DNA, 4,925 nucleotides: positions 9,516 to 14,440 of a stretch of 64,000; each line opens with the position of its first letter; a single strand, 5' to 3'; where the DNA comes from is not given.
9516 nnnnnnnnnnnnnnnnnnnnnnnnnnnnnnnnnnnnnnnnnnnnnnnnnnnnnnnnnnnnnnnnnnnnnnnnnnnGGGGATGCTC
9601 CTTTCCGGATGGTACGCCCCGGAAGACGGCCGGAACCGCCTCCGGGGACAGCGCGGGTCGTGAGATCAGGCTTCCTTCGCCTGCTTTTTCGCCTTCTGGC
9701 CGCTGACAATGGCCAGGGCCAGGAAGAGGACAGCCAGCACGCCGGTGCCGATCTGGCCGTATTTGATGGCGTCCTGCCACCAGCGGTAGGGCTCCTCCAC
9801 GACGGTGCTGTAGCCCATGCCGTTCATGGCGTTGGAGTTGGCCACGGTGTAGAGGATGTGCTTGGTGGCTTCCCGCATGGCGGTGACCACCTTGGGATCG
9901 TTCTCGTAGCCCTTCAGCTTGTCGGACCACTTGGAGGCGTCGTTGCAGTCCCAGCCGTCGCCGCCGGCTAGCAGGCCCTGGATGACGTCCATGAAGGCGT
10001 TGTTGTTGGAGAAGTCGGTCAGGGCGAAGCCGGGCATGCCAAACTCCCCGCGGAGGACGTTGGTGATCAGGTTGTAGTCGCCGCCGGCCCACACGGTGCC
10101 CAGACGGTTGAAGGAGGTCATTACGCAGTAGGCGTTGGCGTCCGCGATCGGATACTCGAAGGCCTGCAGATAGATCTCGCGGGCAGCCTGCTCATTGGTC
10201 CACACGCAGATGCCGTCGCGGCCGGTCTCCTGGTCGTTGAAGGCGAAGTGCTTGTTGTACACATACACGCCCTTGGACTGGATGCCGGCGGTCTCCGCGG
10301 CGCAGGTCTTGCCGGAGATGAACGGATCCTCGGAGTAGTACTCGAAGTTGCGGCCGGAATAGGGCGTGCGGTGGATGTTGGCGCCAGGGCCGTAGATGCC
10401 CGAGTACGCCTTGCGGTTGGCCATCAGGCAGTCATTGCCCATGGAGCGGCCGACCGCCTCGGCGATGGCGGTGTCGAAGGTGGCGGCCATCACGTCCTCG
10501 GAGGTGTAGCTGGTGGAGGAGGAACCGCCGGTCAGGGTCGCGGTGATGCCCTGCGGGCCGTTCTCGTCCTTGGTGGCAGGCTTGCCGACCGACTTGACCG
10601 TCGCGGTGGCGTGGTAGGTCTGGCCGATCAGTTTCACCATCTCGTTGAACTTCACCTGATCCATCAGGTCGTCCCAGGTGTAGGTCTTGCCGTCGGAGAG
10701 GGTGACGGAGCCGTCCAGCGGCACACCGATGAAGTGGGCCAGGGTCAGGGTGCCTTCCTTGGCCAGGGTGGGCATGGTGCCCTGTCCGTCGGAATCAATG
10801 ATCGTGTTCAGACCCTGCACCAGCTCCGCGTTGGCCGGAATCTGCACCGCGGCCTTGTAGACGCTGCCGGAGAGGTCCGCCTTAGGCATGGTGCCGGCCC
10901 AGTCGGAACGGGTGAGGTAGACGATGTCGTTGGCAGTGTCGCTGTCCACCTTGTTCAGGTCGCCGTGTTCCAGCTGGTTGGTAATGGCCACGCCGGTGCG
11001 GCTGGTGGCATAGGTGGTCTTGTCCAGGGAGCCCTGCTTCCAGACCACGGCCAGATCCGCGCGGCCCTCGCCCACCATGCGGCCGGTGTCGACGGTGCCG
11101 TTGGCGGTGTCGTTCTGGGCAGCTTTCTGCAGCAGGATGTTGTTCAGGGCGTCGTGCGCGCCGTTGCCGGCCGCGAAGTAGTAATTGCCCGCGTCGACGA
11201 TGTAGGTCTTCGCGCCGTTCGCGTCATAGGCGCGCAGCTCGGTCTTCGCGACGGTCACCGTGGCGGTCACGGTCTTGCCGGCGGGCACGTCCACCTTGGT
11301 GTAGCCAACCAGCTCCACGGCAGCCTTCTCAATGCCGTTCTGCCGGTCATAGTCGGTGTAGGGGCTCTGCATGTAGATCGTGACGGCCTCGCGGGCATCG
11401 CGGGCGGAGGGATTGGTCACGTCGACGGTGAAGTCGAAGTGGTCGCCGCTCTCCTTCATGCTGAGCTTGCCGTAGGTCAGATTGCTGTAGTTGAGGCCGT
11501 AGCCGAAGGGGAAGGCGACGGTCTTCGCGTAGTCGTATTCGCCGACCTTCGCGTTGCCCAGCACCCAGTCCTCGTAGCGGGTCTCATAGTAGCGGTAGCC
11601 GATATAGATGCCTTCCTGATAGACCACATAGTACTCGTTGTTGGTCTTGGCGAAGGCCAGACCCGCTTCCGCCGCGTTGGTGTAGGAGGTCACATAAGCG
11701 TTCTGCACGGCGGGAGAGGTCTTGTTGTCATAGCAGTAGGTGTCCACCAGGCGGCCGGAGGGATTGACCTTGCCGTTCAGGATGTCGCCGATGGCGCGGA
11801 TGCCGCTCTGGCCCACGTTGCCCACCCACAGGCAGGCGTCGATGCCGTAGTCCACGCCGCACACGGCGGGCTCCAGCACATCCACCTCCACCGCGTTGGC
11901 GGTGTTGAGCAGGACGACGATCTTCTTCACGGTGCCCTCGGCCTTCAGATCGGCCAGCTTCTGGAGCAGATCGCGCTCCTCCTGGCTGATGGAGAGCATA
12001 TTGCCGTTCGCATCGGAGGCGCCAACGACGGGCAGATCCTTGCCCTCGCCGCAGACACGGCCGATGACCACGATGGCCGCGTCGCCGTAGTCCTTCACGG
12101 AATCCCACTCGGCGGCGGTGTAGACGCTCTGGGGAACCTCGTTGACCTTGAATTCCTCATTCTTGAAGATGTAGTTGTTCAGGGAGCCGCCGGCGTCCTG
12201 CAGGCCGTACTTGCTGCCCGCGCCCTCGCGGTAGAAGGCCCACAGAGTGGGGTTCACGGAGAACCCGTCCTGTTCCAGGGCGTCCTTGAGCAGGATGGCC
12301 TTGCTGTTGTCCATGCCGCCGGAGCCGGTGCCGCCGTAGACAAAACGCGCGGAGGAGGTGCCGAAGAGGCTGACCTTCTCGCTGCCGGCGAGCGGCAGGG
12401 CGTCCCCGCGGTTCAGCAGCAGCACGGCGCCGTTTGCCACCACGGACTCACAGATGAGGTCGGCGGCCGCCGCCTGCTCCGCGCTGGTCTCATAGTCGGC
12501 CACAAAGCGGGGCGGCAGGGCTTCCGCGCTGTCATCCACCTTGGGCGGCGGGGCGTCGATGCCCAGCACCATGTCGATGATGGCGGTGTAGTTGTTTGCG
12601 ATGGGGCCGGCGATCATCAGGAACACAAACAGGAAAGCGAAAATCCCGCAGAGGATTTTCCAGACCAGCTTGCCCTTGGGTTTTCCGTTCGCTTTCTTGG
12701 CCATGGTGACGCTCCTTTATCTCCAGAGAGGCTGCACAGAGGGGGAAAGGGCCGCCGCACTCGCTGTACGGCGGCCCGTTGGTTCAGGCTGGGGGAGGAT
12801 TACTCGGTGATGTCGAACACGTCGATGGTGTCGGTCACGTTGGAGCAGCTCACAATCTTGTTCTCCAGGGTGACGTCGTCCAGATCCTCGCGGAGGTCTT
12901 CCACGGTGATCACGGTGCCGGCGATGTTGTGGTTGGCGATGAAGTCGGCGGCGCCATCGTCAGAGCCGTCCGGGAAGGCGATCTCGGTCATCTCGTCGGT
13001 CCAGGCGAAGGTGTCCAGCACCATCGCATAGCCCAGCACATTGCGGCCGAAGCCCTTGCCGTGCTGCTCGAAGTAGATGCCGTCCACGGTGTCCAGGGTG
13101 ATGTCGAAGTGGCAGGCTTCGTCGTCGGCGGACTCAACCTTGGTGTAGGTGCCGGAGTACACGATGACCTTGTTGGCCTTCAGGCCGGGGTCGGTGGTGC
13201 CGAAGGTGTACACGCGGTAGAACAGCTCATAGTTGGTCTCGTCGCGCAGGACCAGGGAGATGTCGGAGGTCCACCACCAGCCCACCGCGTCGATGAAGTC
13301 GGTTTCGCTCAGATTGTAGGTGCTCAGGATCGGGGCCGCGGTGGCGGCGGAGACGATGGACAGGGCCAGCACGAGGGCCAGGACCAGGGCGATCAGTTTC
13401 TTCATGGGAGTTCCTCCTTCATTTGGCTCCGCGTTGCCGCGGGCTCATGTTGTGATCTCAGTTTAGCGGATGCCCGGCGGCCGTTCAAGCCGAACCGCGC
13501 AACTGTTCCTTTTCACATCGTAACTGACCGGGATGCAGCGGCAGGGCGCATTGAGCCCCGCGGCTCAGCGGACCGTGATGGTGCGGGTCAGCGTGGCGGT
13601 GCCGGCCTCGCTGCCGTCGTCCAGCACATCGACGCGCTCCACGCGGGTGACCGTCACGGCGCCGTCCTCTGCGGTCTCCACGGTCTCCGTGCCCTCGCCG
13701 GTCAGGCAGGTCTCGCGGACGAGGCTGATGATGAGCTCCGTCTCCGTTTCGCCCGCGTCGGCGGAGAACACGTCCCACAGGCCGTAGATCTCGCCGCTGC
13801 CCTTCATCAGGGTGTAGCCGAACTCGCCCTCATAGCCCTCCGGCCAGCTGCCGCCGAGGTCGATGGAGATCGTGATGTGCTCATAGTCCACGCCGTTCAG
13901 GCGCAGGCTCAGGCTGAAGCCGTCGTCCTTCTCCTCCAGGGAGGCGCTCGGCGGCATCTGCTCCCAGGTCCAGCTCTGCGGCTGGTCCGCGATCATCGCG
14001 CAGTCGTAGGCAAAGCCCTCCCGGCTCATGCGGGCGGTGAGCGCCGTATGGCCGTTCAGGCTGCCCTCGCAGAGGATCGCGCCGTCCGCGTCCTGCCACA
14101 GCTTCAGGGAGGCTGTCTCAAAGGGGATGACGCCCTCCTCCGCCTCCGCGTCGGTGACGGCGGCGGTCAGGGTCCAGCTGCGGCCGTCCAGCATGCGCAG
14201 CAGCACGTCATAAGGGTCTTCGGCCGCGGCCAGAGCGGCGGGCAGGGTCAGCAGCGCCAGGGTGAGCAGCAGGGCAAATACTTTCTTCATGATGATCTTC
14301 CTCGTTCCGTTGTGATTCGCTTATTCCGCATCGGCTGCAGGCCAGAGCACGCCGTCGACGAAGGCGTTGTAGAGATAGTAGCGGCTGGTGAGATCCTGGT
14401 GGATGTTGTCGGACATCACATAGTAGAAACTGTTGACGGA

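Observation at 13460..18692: Three promoters in the esterase locus share an identically spaced 9-bp direct-repeat operator, matching LytTR-regulator architecture next to a LytTR two-component system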

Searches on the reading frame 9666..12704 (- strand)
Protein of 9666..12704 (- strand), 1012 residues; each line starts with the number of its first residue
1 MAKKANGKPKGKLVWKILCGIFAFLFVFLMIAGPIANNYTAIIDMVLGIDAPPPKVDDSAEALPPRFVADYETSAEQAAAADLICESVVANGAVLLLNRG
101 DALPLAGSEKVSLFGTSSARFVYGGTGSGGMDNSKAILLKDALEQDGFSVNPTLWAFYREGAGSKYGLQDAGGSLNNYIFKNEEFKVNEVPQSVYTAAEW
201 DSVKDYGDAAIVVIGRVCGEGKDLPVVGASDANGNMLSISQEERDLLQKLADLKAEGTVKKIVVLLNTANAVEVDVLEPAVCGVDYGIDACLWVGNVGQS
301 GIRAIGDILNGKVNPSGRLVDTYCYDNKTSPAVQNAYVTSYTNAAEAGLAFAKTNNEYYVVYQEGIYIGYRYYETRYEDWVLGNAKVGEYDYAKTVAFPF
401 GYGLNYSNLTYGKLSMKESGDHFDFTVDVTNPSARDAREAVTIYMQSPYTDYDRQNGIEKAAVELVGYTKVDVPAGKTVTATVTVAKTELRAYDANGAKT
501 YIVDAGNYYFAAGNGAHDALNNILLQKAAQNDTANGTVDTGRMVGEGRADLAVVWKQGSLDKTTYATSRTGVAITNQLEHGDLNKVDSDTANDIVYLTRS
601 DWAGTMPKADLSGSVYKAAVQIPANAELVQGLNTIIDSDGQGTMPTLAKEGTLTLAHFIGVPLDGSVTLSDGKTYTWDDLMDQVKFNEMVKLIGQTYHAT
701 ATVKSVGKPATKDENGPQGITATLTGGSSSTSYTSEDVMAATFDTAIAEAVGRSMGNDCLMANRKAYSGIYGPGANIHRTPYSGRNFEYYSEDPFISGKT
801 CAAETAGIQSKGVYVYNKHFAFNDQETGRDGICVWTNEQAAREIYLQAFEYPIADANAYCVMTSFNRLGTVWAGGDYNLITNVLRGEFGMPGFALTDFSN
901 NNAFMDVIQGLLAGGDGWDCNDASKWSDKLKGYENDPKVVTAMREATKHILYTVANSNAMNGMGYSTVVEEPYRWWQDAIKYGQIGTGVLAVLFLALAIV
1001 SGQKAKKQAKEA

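Call 3: search_protein_families(library=pfam, proteins=[window:9666-12704:-], max_evalue=0.01)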
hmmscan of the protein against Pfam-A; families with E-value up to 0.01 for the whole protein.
window:9666-12704:- (1012 aa): 3 families
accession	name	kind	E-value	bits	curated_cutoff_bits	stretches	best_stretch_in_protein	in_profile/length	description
PF01915.27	Glyco_hydro_3_C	-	3.8e-24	86.2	31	1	94-370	2-200/200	Glycosyl hydrolase family 3 C-terminal domain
PF00933.27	Glyco_hydro_3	-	1.2e-15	58.2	27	1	729-903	82-257/316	Glycosyl hydrolase family 3 N terminal domain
PF14310.12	Fn3-like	-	2.3e-08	34.5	25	1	441-514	3-69/71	Fibronectin type III-like domain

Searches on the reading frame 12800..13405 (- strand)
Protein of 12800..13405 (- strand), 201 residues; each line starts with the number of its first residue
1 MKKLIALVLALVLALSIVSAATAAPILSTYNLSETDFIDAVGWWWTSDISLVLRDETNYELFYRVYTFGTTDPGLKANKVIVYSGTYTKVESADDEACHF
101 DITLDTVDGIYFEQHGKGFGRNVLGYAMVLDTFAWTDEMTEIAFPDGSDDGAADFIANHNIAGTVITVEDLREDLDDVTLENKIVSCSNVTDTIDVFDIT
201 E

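Call 3: search_protein_families(library=pfam, proteins=[window:12800-13405:-], max_evalue=0.01)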
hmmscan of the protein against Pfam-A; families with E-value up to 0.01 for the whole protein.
window:12800-13405:- (201 aa): 0 families

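Call 19: find_homologous_proteins(query=window:12800-13405:-, max_evalue=0.00001)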
Query window:12800-13405:- (201 aa): 190 proteins with E <= 0.00001 among 8000 candidates; the best 120 are listed.
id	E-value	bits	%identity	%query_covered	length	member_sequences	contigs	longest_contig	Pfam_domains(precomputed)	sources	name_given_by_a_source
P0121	3.3e-119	414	93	100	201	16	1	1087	-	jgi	-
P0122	1.8e-109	382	85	100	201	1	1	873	-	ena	-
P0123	3.5e-109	381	84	100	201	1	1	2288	-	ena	-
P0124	1.7e-108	379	83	100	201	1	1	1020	-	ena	-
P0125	1.9e-108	379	83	100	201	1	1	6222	-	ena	-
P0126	3.1e-108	378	83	100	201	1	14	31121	-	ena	-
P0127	3.9e-108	378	83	100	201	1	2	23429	-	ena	-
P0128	4.3e-108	377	83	100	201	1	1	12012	-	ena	-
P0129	4.8e-108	377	83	100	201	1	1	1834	-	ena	-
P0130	4.8e-108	377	83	100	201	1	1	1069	-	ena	-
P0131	8.5e-108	376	83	100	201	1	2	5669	-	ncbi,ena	-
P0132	1.2e-107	376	83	100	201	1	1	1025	-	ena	-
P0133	1.9e-107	375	83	100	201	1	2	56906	-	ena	-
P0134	2.3e-107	375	83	100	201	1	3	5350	-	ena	-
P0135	3.8e-107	374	82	100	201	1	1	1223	-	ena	-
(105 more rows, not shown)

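Call 20: search_protein_families(library=ncbifam, proteins=[window:12800-13405:-], max_evalue=0.1)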
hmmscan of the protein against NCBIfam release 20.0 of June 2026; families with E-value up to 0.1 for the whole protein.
window:12800-13405:- (201 aa): 2 families
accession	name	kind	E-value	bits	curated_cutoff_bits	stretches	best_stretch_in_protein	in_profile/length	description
NF053514.2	JUQZ_fam_ocin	equivalog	0.0067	16.7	40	1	1-32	1-32/107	BLB8/JUQZ-1 family protein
NF007769.1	PRK10455.1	equivalog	0.081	13.2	174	0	1-25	1-25/160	ATP-independent periplasmic protein-refolding chaperone Spy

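Call 31: predict_structure(alignment_id=A3)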
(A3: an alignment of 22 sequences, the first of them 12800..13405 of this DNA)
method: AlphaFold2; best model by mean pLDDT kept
length: 201 residues; sequences in the alignment: 22
mean_pLDDT: 77.7   pTM: 0.72
mean pLDDT of the five models: 77.7, 51.7, 45.6, 43.3, 40.1
residues with pLDDT >= 90: 48; 70-90: 92; 50-70: 55; < 50: 6
segments of 3 or more residues with pLDDT < 50: none
pLDDT, mean of each block of 10 residues (from residue 1): 72 64 72 84 83 92 83 70 94 87 93 71 61 76 72 85 90 64 79 64 45
secondary structure, 60 per line:
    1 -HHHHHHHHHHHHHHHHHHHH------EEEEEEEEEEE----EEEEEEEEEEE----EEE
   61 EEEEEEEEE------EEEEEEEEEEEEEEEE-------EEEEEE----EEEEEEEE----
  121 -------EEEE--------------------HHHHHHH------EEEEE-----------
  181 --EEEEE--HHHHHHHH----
elements in order: H2-21 E28-38 E43-53 E58-69 E76-91 E99-104 E109-116 E128-131 H152-158 E165-169 E183-187 H190-197

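Call 34: fold_search(model_id=the predicted structure, library=pdb)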
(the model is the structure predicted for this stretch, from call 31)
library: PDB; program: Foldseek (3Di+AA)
matches with E <= 10: 396; with E <= 0.001: 0
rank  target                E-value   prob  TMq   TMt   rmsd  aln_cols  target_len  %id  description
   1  5kew_B                1.1e-03  1.00  0.30  0.42  14.1       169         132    6  Vibrio parahaemolyticus VtrA/VtrC complex bound to the bile salt taurodeoxycholate (released 2016-07-20)
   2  5kew_D                4.5e-03  1.00  0.32  0.47  12.0       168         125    5  Vibrio parahaemolyticus VtrA/VtrC complex bound to the bile salt taurodeoxycholate (released 2016-07-20)
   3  8dml_B                1.2e-02  1.00  0.35  0.49   5.6       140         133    7  Vibrio parahaemolyticus VtrA/VtrC complex bound to the bile salt chenodeoxycholate (released 2023-06-14)
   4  5kev_B                1.2e-02  0.99  0.31  0.44  13.0       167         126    6  Vibrio parahaemolyticus VtrA/VtrC complex (released 2016-07-20)
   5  5kew_F                2.2e-02  0.96  0.29  0.42  13.7       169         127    6  Vibrio parahaemolyticus VtrA/VtrC complex bound to the bile salt taurodeoxycholate (released 2016-07-20)
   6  5i7j_B                2.1e-01  0.10  0.13  0.12  17.3       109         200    4  Crystal Structure of Human SPLUNC1 Disulfide Mutant M3 (I76C, V214C) (released 2016-05-18)
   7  6ekt                  2.6e-01  0.75  0.28  0.15   6.3        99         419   11  Structure of P47 from Clostridium botulinum A2 (released 2017-10-25)
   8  8ifg_B                2.9e-01  0.20  0.21  0.12  14.2       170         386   13  Cryo-EM structure of the Clr6S (Clr6-HDAC) complex from S. pombe (released 2024-01-03)
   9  7p93_A                2.9e-01  0.16  0.18  0.13  20.4       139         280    9  Crystal Structure of leukotoxin LukE from Staphylococcus aureus in complex with a sulfated ACKR1 N-terminal peptide (released 2022-04-06)
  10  8i02_C                3.1e-01  0.15  0.20  0.12  15.4       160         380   11  Cryo-EM structure of the SIN3S complex from S. pombe (released 2023-05-03)
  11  5i7l_B                3.1e-01  0.08  0.12  0.12  17.2       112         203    7  Crystal Structure of SPLUNC1 Disulfide Mutant M2 (A48C, V253C) (released 2016-05-18)
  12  3roh                  3.4e-01  0.15  0.18  0.14  20.0       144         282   11  Crystal Structure of Leukotoxin (LukE) from Staphylococcus aureus subsp. aureus COL. (released 2011-05-04)
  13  1p32_A                3.6e-01  0.08  0.16  0.16  12.6       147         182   12  CRYSTAL STRUCTURE OF HUMAN P32, A DOUGHNUT-SHAPED ACIDIC MITOCHONDRIAL MATRIX PROTEIN (released 1999-04-06)
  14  7p8x_A                3.8e-01  0.14  0.18  0.13  20.4       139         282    9  Crystal Structure of leukotoxin LukE from Staphylococcus aureus in complex with a doubly sulfated CCR2 N-terminal pept (released 2022-04-06)
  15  3c99                  4.2e-01  0.21  0.18  0.12  10.2        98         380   15  Structural Basis of Histone H4 Recognition by p55 (released 2008-05-13)
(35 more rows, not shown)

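Call 63: find_homologous_proteins(query=A4, max_evalue=0.00001)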
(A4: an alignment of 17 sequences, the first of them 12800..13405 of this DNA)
Query A4 (17 sequences) (201 aa, profile of the alignment): 280 proteins with E <= 0.00001 among 8000 candidates; the best 120 are listed.
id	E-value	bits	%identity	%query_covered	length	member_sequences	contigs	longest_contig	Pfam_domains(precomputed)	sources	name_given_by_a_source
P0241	1.0e-90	320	40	95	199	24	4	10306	-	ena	-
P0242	5.0e-89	315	39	93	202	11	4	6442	-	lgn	-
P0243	5.9e-89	315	36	85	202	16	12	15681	-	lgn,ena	-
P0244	3.8e-88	312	37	95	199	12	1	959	-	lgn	-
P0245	5.5e-88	312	38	93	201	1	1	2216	-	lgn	-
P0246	7.2e-88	311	39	93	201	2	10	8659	-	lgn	-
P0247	1.4e-87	310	39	93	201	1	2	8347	-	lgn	-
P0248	1.5e-87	310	36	93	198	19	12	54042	-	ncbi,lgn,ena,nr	ncbi:MAG: hypothetical protein II881_01220 [Oscillospiraceae bacterium]|nr:hypothetical protein [Osc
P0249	1.7e-87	310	35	90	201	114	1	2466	-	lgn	-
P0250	2.0e-87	310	34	95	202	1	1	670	-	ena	-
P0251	3.4e-87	309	37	92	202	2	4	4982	-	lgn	-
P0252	5.2e-87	308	39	77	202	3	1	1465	-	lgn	-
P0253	6.3e-87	308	40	77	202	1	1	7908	-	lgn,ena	-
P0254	6.9e-87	308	39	93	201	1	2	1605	-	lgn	-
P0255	9.8e-87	307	38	92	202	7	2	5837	-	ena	-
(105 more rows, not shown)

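Call 66: search_solved_structures(query=A5, max_evalue=1)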
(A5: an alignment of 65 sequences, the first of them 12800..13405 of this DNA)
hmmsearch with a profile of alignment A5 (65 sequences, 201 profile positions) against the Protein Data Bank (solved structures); distinct sequences matched with E-value up to 1: 0.

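Call 67: search_protein_families(library=pfam, alignment_id=A4, max_evalue=1)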
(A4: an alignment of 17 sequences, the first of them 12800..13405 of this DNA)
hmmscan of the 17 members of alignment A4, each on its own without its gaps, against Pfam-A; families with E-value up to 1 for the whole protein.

A. member 1, window:12800-13405:- (201 aa): 1 family
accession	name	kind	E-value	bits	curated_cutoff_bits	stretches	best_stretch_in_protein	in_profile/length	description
PF12911.12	OppC_N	-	0.39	11.1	23.9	1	8-37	17-46/53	N-terminal TM domain of oligopeptide transport permease C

B. families by the number of members that match (of 17 scanned): 9 families
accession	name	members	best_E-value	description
PF10518.14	TAT_signal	2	0.00028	TAT (twin-arginine translocation) pathway signal sequence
PF25093.1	DUF7807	1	0.0017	Family of unknown function (DUF7807)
PF25682.1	Phage_VG64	1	0.023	Mycobacterium phage VG64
PF12138.14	Spherulin4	1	0.049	Spherulation-specific family 4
PF13786.12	DUF4179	1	0.084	Domain of unknown function (DUF4179)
PF03886.18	ABC_trans_aux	1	0.11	ABC-type transport auxiliary lipoprotein component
PF20535.3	DUF6750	1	0.14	Family of unknown function (DUF6750)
PF12092.13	DUF3568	1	0.21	Protein of unknown function (DUF3568)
PF12911.12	OppC_N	1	0.39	N-terminal TM domain of oligopeptide transport permease C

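Call 71: predict_structure(alignment_id=A5)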
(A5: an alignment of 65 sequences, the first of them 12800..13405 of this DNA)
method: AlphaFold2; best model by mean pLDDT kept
length: 201 residues; sequences in the alignment: 65
mean_pLDDT: 87.5   pTM: 0.80
mean pLDDT of the five models: 87.5, 87.4, 85.5, 85.3, 82.2
residues with pLDDT >= 90: 129; 70-90: 48; 50-70: 22; < 50: 2
segments of 3 or more residues with pLDDT < 50: none
pLDDT, mean of each block of 10 residues (from residue 1): 72 64 77 92 92 96 92 86 98 92 97 88 76 96 92 95 95 93 85 74 66
secondary structure, 60 per line:
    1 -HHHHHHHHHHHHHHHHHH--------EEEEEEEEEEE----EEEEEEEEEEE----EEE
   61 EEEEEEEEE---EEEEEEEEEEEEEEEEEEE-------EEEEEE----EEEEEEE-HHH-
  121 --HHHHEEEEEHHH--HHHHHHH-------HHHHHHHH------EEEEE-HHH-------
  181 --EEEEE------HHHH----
elements in order: H2-19 E28-38 E43-53 E58-69 E73-91 E99-104 E109-115 H123-126 E127-131 H137-143 H151-158 E165-169 E183-187 H194-197

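Call 73: fold_search(model_id=the predicted structure, library=pdb)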
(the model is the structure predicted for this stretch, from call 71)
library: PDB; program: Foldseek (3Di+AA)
matches with E <= 10: 454; with E <= 0.001: 0
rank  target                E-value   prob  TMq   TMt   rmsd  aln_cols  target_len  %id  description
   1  5kew_F                9.0e-03  1.00  0.31  0.45   7.0       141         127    7  Vibrio parahaemolyticus VtrA/VtrC complex bound to the bile salt taurodeoxycholate (released 2016-07-20)
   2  5kew_D                9.5e-03  1.00  0.35  0.51   5.0       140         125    8  Vibrio parahaemolyticus VtrA/VtrC complex bound to the bile salt taurodeoxycholate (released 2016-07-20)
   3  5kew_B                1.0e-02  1.00  0.32  0.45   7.7       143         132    8  Vibrio parahaemolyticus VtrA/VtrC complex bound to the bile salt taurodeoxycholate (released 2016-07-20)
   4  8dml_B                1.1e-02  1.00  0.32  0.45   6.8       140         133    9  Vibrio parahaemolyticus VtrA/VtrC complex bound to the bile salt chenodeoxycholate (released 2023-06-14)
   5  5kev_B                1.6e-02  0.97  0.25  0.36  11.3       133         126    6  Vibrio parahaemolyticus VtrA/VtrC complex (released 2016-07-20)
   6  8i02_C                1.4e-01  0.13  0.17  0.11  13.8       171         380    9  Cryo-EM structure of the SIN3S complex from S. pombe (released 2023-05-03)
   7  5i7k_B                1.6e-01  0.13  0.13  0.13  18.9       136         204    7  Crystal Structure of Human SPLUNC1 Dolphin Mutant D1 (G58A, S61A, G62E, G63D, G66D, I67T) (released 2016-05-18)
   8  6ntr_D                2.5e-01  0.09  0.18  0.16  17.5       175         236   14  Crystal Structure of Beta-barrel-like Protein of Domain of Unknown Function DUF1849 from Brucella abortus (released 2019-02-13)
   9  6c23_N                2.6e-01  0.33  0.20  0.12   9.8        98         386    9  Cryo-EM structure of PRC2 bound to cofactors AEBP2 and JARID2 in the Compact Active State (released 2018-01-24)
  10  5i7l_B                2.9e-01  0.10  0.13  0.13  18.7       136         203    6  Crystal Structure of SPLUNC1 Disulfide Mutant M2 (A48C, V253C) (released 2016-05-18)
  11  7kso_D                3.1e-01  0.25  0.20  0.12  12.3       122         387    9  Cryo-EM structure of PRC2:EZH1-AEBP2-JARID2 (released 2021-02-03)
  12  8ifg_B                3.8e-01  0.14  0.17  0.10  19.4       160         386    9  Cryo-EM structure of the Clr6S (Clr6-HDAC) complex from S. pombe (released 2024-01-03)
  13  2fwv                  4.0e-01  0.15  0.20  0.21  11.9       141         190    6  Crystal Structure of Rv0813 (released 2006-08-03)
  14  9he8_B                4.0e-01  0.08  0.16  0.07  18.8       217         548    6  The molecular structure of a beta-1,4-D-xylosidase from the probiotic bacterium Levilactobacillus brevis (released 2025-01-15)
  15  2yb8_B                4.2e-01  0.23  0.19  0.12   9.9        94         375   14  Crystal structure of Nurf55 in complex with Su(z)12 (released 2011-05-18)
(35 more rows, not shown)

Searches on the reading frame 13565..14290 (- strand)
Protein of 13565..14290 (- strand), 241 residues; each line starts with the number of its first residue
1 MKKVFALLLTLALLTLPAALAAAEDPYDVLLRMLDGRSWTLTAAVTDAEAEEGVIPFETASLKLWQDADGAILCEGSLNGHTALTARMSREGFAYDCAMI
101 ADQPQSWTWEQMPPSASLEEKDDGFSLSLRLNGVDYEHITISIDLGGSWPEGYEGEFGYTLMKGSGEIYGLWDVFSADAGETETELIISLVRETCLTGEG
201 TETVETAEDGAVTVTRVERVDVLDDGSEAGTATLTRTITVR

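Call 3: search_protein_families(library=pfam, proteins=[window:13565-14290:-], max_evalue=0.01)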
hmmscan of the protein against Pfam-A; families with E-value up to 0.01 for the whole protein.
window:13565-14290:- (241 aa): 0 families

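Call 20: search_protein_families(library=ncbifam, proteins=[window:13565-14290:-], max_evalue=0.1)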
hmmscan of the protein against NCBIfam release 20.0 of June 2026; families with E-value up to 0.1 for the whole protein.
window:13565-14290:- (241 aa): 0 families
